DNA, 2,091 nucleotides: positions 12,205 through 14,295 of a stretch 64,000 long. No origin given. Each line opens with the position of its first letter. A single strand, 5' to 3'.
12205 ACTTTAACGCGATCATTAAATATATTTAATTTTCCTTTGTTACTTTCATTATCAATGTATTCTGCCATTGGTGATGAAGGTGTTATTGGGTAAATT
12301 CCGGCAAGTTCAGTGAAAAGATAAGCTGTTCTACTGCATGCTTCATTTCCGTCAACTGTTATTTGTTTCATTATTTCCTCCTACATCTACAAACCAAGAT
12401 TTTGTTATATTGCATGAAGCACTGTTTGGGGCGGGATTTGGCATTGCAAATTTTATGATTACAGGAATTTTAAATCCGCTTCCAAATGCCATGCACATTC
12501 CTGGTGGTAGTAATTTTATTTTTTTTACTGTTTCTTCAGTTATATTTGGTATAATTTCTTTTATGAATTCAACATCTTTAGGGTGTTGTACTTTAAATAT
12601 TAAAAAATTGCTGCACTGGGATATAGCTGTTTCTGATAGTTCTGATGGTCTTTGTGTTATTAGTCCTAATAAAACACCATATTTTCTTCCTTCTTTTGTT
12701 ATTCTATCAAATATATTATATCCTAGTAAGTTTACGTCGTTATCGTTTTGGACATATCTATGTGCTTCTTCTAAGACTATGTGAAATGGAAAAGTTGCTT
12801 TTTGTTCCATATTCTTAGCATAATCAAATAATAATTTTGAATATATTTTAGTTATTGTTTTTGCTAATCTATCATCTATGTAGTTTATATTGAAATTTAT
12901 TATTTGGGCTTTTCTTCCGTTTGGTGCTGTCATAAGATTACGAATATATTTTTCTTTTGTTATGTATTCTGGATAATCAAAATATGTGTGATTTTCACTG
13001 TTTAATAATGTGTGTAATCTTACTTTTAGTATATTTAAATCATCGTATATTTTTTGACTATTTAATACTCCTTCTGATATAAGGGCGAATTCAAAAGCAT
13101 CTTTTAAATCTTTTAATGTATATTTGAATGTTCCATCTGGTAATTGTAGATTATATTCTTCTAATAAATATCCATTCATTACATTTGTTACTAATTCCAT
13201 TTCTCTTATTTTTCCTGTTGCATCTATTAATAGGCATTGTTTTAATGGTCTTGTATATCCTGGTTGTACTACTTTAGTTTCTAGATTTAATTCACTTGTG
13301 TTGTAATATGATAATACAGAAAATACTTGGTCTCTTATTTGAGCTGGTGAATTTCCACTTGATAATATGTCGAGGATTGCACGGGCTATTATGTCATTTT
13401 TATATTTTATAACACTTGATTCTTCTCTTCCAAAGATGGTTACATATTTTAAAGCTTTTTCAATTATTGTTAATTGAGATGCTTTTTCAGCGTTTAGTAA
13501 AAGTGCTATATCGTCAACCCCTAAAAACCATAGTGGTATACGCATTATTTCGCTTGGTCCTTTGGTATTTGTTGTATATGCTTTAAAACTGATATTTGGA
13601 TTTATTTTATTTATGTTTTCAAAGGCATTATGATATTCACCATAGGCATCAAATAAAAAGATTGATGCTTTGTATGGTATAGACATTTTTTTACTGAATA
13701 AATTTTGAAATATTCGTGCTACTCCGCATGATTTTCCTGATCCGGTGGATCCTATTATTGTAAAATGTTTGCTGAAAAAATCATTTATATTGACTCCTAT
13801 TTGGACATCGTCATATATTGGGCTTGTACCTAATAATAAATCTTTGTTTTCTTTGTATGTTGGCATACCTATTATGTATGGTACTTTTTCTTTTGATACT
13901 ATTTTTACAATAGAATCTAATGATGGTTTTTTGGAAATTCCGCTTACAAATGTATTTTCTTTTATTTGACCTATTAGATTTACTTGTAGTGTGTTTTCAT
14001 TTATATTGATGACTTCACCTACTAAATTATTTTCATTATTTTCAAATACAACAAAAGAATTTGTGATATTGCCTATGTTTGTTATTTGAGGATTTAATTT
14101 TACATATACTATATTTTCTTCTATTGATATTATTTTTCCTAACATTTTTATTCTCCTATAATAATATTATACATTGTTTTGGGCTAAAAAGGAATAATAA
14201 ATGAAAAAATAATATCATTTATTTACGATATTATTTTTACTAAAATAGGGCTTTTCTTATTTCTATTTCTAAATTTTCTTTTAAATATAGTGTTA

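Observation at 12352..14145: Two paralogous HerA/FtsK-superfamily ATPases without any NurA, Sir2 or other partner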

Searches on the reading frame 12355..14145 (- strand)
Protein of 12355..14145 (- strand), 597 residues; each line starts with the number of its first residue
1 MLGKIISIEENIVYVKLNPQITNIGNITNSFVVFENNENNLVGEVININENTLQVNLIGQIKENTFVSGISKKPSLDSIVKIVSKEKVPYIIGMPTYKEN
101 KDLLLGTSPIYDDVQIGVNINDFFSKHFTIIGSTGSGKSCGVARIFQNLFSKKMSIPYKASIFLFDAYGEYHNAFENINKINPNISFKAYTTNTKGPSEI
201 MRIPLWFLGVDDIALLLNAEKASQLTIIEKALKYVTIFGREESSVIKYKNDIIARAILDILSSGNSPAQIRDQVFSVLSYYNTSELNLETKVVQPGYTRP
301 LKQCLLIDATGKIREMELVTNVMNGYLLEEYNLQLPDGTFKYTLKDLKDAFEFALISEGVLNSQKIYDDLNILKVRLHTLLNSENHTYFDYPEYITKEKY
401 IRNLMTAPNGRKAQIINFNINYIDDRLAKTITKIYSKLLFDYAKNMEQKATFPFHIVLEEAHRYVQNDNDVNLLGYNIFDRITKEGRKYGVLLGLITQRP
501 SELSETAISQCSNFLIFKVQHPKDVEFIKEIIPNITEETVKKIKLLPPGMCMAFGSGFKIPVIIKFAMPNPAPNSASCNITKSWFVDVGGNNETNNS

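Call 8: search_protein_families(library=pfam, proteins=[window:12355-14145:-], max_evalue=0.01)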
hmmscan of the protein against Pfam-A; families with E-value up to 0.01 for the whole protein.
window:12355-14145:- (597 aa): 2 families
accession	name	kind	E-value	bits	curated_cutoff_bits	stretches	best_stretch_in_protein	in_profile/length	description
PF01935.23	DUF87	-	3e-21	77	23.2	1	110-248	8-131/220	Helicase HerA, central domain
PF01580.24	FtsK_SpoIIIE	-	0.00086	19.2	24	0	126-153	40-67/221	FtsK/SpoIIIE family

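Call 9: search_protein_families(library=ncbifam, proteins=[window:12355-14145:-], max_evalue=0.01)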
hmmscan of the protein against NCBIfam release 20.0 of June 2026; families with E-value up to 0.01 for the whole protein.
window:12355-14145:- (597 aa): 7 families
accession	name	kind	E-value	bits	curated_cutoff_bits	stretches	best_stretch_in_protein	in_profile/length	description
NF042943.1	HerA_antiphage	equivalog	2.1e-48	165.3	800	2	433-584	418-566/566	anti-phage-associated helicase HerA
NF042944.1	HerA_antiphage_2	equivalog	1.4e-46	159.4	850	2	362-584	324-560/576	anti-phage-associated helicase HerA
NF040937.1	HerA_Thermprot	equivalog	7.8e-31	107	800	2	414-584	308-479/487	DNA double-strand break repair helicase HerA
NF040819.1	helicase_HerA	equivalog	1.9e-25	89.4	970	2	443-565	393-513/561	DNA double-strand break repair helicase HerA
NF053655.1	CedD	equivalog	1.7e-17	63.3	600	2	430-565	399-524/527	DNA-translocating ATPase CedD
NF033849.1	ser_rich_anae_1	subfamily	3.7e-14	51.1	650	1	436-528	997-1099/1163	serine-rich protein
NF041214.1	plasmid_TraB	equivalog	0.0042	15.6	800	0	448-527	341-417/639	plasmid transfer protein TraB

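Call 10: search_protein_families(library=padloc, proteins=[window:12355-14145:-], max_evalue=0.01)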
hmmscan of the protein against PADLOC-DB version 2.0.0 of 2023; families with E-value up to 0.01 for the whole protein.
window:12355-14145:- (597 aa): 15 families
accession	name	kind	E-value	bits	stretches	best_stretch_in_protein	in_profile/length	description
PDLC04102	HerA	-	1.1e-113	378.8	1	50-589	87-642/654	-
PDLC04105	HerA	-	1.8e-72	242.7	1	5-587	41-556/576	-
PDLC04106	HerA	-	3.6e-62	208.8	1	54-585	90-647/667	-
PDLC02185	HerA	-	2.9e-53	179.5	2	431-585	428-580/585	-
PDLC04098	HerA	-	6.8e-53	178.2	2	337-584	411-666/686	-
PDLC04100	HerA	-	1e-49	167.7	2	446-587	433-575/580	-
PDLC04097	HerA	-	1.9e-48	163.6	1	47-584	81-611/618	-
PDLC02188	HerA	-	5.3e-45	152.3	2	394-584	358-560/578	-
PDLC04103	HerA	-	1.1e-37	127.6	2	429-584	417-574/579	-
PDLC04104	HerA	-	3e-32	109.8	1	394-586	162-356/379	-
PDLC04140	mad8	-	2.1e-17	61.6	1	124-568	26-301/314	mads_8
PDLC04101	HerA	-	1.5e-16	58.2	1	28-216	63-251/400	-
PDLC01055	HerA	-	7.3e-14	49.5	2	54-175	90-203/532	Type III coevolved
PDLC04107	HerA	-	7.3e-14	49.5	1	40-213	76-253/306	-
PDLC04099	HerA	-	3.3e-12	44.2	1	45-173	79-212/214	-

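Call 14: find_homologous_proteins(query=window:12355-14145:-, max_evalue=1e-10)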
Query window:12355-14145:- (597 aa): 8000 proteins with E <= 1e-10 among 8000 candidates; the best 120 are listed.
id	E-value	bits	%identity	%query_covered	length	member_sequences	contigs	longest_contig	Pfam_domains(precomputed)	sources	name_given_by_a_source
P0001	0.0e+0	1326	100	100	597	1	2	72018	PF01935.24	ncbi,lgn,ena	-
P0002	0.0e+0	1325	100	100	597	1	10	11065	PF01935.24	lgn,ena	-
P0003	0.0e+0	1324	100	100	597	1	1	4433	PF01935.24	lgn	-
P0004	0.0e+0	1322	100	100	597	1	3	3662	PF01935.24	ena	-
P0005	0.0e+0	1322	100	100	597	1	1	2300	PF01935.24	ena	-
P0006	0.0e+0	1322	100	100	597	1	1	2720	PF01935.24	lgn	-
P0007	0.0e+0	1321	99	100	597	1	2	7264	PF01935.24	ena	-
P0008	0.0e+0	1321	100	100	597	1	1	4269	PF01935.24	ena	-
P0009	0.0e+0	1315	99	100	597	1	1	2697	PF01935.24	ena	-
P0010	0.0e+0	1310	99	100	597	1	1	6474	PF01935.24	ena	-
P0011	0.0e+0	1309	99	100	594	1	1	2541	PF01935.24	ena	-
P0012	0.0e+0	1205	88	99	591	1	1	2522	PF01935.24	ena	-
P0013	0.0e+0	1204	89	99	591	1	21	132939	PF01935.24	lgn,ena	-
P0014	0.0e+0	1203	88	99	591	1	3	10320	PF01935.24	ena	-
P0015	0.0e+0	1202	88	99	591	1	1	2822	PF01935.24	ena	-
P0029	0.0e+0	1200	88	99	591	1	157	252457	PF01935.24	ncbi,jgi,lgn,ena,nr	ncbi:putative uncharacterized protein [Firmicutes bacterium CAG:884]|nr:DUF87 domain-containing prot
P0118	2.1e-271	920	69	98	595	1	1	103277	PF01935.24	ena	-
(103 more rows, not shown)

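Call 16: find_encoding_contigs(protein=P0029, flank=10000, max_places=3)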
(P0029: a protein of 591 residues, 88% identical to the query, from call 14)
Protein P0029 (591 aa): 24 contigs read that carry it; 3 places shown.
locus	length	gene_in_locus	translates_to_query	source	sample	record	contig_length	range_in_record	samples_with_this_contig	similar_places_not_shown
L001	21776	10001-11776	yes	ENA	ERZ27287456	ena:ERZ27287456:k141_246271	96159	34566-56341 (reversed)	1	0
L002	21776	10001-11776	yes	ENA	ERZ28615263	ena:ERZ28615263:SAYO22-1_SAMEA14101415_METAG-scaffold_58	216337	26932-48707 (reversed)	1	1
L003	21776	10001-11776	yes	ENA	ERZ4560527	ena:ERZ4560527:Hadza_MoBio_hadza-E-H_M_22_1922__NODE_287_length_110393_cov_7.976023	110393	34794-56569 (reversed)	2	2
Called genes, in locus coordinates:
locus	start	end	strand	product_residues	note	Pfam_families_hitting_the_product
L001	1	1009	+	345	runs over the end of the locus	PF00091:Tubulin, PF12327:FtsZ_C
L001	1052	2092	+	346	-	-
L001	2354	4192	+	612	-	PF13855:LRR_8 (faint), PF03382:DUF285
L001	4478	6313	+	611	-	PF03382:DUF285, PF12799:LRR_4 (faint), PF13855:LRR_8 (faint), PF24758:LRR_At5g56370 (faint), PF03382:DUF285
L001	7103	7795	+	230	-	-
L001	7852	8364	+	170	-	-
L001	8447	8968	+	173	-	PF09419:PGP_phosphatase, PF00702:Hydrolase, PF13419:HAD_2 (weak), PF13242:Hydrolase_like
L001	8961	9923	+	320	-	PF03193:RsgA_GTPase, PF01926:MMR_HSR1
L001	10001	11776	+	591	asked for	PF01935:DUF87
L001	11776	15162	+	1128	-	PF01855:POR_N, PF17147:PFOR_II, PF01558:POR, PF00037:Fer4 (faint), PF12837:Fer4_6 (faint), PF13187:Fer4_9 (faint), PF13484:Fer4_16 (faint), PF02775:TPP_enzyme_C, +2 more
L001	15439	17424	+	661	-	PF17191:RecG_wedge, PF04851:ResIII, PF00270:DEAD, PF07517:SecA_DEAD (weak), PF00271:Helicase_C, PF22590:Cas3-like_C_2 (weak), PF19833:RecG_dom3_C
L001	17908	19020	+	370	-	PF02086:MethyltransfD12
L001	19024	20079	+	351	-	-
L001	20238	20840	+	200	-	-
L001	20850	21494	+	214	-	PF03575:Peptidase_S51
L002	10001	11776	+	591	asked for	PF01935:DUF87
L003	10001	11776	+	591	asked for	PF01935:DUF87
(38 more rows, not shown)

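Call 17: find_encoding_contigs(protein=P0118, flank=10000, max_places=3)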
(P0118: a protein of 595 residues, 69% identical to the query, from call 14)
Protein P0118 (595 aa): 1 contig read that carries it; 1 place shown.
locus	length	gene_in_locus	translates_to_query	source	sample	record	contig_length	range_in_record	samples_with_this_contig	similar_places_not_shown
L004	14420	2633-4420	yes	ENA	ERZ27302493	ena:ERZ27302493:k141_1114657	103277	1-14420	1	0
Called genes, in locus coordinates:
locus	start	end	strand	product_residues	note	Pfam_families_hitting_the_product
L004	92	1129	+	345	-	PF03418:Peptidase_A25, PF06866:DUF1256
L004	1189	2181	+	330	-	PF07454:SpoIIP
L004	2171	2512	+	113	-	-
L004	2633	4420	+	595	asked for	PF01935:DUF87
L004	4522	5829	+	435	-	PF02881:SRP54_N, PF00448:SRP54, PF02978:SRP_SPB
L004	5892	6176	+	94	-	-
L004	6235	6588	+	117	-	PF03144:GTP_EFTU_D2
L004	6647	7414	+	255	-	PF00132:Hexapep (weak)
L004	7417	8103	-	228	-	PF02557:VanY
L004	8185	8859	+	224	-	-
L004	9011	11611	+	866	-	PF00005:ABC_tran, PF02463:SMC_N (faint), PF02687:FtsX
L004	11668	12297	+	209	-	-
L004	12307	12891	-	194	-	PF13489:Methyltransf_23 (weak), PF13679:Methyltransf_32 (faint)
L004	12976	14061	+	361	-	-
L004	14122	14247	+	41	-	-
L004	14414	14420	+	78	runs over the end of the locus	-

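Call 19: search_solved_structures(query=A1, max_evalue=0.001)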
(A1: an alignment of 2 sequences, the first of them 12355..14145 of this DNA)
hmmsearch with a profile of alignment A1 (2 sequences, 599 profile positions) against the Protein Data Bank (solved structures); distinct sequences matched with E-value up to 0.001: 9.
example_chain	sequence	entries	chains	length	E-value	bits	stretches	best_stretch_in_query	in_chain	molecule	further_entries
9c1m_M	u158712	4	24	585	1.5e-50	175.6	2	436-586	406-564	ATP-binding protein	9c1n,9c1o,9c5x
8xau_A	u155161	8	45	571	4.6e-47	164.1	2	405-586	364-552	ATP-binding protein | HerA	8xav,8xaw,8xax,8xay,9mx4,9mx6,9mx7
8ziq_M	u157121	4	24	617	1.4e-42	149.3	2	432-586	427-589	HerA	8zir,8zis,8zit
8wiv_A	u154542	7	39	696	5.8e-35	124.2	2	44-213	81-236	Helicase HerA central domain-containing protein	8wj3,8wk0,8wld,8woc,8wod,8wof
8j4u_M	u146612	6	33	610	2.6e-34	122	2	429-586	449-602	Nucleoside triphosphate hydrolase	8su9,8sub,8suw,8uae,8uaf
8yho_A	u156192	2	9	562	5.7e-34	120.9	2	416-567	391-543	DUF87 domain-containing protein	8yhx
4d2i_A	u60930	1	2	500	1.8e-33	119.2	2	392-592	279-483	HERA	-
9x1l_A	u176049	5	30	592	1.7e-23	86.3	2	455-568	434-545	DNA helicase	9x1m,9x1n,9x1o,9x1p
8wet_A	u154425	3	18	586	1.4e-09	40.4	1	438-532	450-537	TdpA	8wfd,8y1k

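Call 26: find_related_loci(query=A1, collection=genome_contigs, flank=10000)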
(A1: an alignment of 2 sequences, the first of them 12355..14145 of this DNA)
Query A1 (597 aa) in genome_contigs; peptide patterns used: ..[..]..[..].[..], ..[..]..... (x = any residue, [..] = any of these).
600 stretches matched a pattern (row limit reached: there are more); 430 encode a relative of the query (tblastn E <= 1e-3); the best 80 are kept; 80 distinct loci.
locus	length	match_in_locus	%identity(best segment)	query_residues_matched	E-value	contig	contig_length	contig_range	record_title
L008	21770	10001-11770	88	1-590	0e+0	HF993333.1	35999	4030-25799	Firmicutes bacterium CAG:884 genomic scaffold, scf62, whole genome shotgun sequence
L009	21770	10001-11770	87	1-590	0e+0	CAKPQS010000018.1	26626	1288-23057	MAG: uncultured Bacilli bacterium isolate REFINED_METABAT215_TOP10_CONTIGS_1500_ASSEMBLY_K77_MERGED__Hadza_PheChl_Fiber-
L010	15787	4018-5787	86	1-590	0e+0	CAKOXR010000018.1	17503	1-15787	MAG: uncultured Bacilli bacterium isolate REFINED_METABAT215_TOP10_CONTIGS_1500_ASSEMBLY_K77_MERGED__Hadza_MoBio_hadza-A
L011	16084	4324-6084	68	1-586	0e+0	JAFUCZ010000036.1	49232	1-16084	MAG: Bacilli bacterium isolate RGIG4382 Roe_deer_Jejunum.Co__c457058, whole genome shotgun sequence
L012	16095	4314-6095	67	1-593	0e+0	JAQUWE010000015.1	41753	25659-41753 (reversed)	MAG: Bacilli bacterium isolate STD2_183 NODE_3172_length_41753_cov_4.737496_Sandtown_D2, whole genome shotgun sequence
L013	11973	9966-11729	67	1-587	0e+0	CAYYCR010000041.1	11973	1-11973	MAG TPA_asm: uncultured Muribaculaceae bacterium isolate SRP287540_co2_371 genome assembly, contig: NODE_5972_length_119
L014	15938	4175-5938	67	1-587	0e+0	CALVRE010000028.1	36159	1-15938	MAG: uncultured Bacilli bacterium isolate E10__bin82 genome assembly, contig: E10__k127_340713, whole genome shotgun seq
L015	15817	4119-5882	68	1-587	0e+0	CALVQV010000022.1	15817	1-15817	MAG: uncultured Bacilli bacterium isolate BRZ_KF__bin17 genome assembly, contig: BRZ_KF__NODE_5591_length_15817_cov_6.77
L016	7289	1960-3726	68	1-587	0e+0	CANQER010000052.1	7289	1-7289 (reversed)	MAG: uncultured Bacilli bacterium isolate Lapin-005__bin52 genome assembly, contig: Lapin-005__NODE_14400_length_7289_co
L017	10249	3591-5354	66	1-587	0e+0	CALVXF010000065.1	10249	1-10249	MAG: uncultured Bacilli bacterium isolate E20__bin237 genome assembly, contig: E20__k127_7176077, whole genome shotgun s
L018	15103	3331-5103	69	1-590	0e+0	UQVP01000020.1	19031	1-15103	uncultured Tenericutes bacterium isolate UMGS688 genome assembly, contig: NODE_706_length_19031_cov_19.679911, whole gen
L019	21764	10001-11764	65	1-587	0e+0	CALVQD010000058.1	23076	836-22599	MAG: uncultured Bacilli bacterium isolate E15__bin277 genome assembly, contig: E15__k127_1937524, whole genome shotgun s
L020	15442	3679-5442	67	1-587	0e+0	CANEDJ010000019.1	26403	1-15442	MAG TPA_asm: uncultured Tenericutes bacterium isolate SRR19981122_bin.17_metawrap_v1.3_MAG genome assembly, contig: NODE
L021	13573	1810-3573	67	1-587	0e+0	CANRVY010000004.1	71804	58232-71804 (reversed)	MAG TPA_asm: uncultured Tenericutes bacterium isolate SRR15730544_bin.10_metawrap_v1.3_MAG genome assembly, contig: NODE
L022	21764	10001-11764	66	1-587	0e+0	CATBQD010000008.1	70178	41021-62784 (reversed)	MAG: uncultured Bacilli bacterium isolate extra-SRR5927706.69_1677798363 genome assembly, contig: NODE_203_length_70178_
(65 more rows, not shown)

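Call 30: search_protein_representatives(alignment_id=A1)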
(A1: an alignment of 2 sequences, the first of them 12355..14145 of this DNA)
Query: 2 sequences, 599 profile positions. Proteins with E-value up to 0.001 (for the whole library): 5663; up to 1e-10: 2365; up to 1e-30: 410. The best 150 are listed.
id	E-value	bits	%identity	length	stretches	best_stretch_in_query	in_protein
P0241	3.8e-254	861.3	-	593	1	1-591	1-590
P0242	2.2e-241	819.2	-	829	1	1-592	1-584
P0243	2.1e-238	809.3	-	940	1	1-592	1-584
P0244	1.2e-228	777.1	-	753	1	2-588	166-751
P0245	8.3e-208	708.2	-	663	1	1-590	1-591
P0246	3.6e-195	666.5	-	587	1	1-587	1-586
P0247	6.8e-176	602.9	-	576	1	3-586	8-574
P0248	6.1e-169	579.9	-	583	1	1-589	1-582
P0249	4.1e-165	567.3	-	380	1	211-589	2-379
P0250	1.4e-154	532.5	-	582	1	1-587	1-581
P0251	4.4e-150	517.6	-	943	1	1-591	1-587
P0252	1.9e-140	485.8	-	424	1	260-596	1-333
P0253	8.5e-133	460.5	-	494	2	1-387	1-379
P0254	8.5e-131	453.9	-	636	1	14-587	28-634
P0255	4.7e-127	441.5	-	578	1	1-590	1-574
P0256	2.4e-125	435.9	-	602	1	1-587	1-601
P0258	1.6e-118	413.4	-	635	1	30-591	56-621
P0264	4.6e-95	335.9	-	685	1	49-589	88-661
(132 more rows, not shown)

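Call 32: list_cluster_members(proteins=[P0245, P0246, P0247, P0248, P0250, P0254, P0255, P0256, P0258, P0264])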
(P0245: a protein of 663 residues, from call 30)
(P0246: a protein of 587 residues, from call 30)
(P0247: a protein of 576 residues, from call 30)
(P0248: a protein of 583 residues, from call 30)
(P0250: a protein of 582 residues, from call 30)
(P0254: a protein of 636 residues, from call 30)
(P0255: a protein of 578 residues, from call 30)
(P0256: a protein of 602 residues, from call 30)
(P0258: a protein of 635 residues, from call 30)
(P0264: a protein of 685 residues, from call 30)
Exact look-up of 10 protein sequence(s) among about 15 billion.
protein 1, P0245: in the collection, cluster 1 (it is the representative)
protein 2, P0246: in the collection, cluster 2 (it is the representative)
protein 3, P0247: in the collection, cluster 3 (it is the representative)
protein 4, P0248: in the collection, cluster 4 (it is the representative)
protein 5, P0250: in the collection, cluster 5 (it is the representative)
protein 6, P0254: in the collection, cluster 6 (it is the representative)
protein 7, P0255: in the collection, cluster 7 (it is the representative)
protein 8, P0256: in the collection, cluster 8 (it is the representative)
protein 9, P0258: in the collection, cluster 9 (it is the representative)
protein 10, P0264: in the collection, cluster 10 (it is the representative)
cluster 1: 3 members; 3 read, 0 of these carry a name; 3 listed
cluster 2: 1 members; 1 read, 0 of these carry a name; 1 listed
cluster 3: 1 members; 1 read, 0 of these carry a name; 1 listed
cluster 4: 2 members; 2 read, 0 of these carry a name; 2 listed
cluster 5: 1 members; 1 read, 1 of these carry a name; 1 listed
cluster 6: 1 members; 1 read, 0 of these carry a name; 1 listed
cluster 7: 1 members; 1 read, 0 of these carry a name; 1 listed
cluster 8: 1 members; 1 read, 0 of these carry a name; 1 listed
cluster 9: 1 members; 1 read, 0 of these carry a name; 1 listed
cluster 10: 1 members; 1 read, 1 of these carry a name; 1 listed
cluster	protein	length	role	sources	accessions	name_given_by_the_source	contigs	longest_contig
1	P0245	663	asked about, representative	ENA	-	-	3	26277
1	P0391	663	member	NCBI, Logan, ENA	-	-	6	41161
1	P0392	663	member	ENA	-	-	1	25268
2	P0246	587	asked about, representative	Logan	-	-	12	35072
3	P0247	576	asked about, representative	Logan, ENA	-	-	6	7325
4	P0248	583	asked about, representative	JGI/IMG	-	-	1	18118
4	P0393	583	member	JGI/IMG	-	-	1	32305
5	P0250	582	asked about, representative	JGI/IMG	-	hypothetical protein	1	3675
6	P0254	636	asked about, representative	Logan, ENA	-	-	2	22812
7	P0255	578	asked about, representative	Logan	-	-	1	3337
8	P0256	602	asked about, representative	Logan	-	-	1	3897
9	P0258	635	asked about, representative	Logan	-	-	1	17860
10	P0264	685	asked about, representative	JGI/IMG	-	hypothetical protein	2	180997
